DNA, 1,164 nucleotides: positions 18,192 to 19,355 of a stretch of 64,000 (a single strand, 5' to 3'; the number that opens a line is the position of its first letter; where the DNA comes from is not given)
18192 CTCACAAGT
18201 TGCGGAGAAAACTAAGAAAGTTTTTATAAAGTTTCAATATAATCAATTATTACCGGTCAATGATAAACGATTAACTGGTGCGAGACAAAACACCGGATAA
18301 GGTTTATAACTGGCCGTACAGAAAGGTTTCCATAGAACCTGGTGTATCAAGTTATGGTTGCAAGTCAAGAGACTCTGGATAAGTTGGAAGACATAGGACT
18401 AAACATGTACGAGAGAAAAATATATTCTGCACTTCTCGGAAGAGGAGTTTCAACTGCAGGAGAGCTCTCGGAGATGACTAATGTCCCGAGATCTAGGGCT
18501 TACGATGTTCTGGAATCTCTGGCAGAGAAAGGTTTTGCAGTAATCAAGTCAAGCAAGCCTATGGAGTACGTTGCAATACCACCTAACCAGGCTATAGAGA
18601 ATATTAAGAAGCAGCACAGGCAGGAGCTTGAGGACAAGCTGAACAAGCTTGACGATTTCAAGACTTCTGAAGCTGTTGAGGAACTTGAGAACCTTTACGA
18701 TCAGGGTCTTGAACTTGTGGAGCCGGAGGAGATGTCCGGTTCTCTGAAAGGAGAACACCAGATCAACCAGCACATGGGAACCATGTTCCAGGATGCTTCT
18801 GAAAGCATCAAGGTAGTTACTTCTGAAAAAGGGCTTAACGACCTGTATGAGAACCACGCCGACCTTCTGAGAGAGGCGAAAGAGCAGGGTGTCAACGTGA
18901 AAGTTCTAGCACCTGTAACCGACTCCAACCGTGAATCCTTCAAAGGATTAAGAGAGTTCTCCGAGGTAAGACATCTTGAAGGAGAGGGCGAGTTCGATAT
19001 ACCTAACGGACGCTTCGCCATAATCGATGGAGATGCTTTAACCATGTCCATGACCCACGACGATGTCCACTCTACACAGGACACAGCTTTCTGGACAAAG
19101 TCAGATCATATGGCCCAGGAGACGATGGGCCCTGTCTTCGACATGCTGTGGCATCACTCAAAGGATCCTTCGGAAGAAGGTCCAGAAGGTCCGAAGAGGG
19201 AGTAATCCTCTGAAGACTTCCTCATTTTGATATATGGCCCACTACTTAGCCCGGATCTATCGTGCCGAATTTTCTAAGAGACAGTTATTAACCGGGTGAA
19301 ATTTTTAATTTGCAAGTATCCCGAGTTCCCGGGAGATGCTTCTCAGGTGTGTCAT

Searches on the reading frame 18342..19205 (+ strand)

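Call 40: search_protein_families(library=pfam, max_evalue=1, proteins=[window:18342-19205:+])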
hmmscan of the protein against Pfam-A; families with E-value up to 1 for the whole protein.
window:18342-19205:+ (287 aa): 11 families
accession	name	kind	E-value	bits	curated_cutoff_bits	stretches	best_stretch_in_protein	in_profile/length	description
PF01978.25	TrmB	-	5.9e-21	74.5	25.6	1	15-82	1-68/68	Sugar-specific transcriptional regulator TrmB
PF11495.14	Regulator_TrmB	-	1.1e-05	25.3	22.2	1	136-277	6-136/233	Archaeal transcriptional regulator TrmB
PF09339.16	HTH_IclR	-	0.0042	17.3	22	1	38-66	20-48/52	IclR helix-turn-helix domain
PF04157.22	EAP30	-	0.016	15.4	26.8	0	35-68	184-217/219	EAP30/Vps36 family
PF13412.12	HTH_24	-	0.034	14.1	21.9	1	24-65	5-46/48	Winged helix-turn-helix DNA-binding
PF24033.1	DUF7342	-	0.041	14.3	31.6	1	37-121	18-102/150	Family of unknown function (DUF7342)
PF01325.25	Fe_dep_repress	-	0.1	13.3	26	1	22-69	8-55/60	Iron dependent repressor, N-terminal DNA binding domain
PF09904.15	HTH_43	-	0.11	12.8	27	1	22-65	5-49/89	Winged helix-turn helix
PF12840.13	HTH_20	-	0.16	12.4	27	1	24-65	6-47/51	Helix-turn-helix domain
PF21825.2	crAss001_48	-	0.2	12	24.8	1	93-116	11-34/61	crAss001_48 related protein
PF08279.18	HTH_11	-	0.23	11.8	25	1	26-71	4-50/55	HTH domain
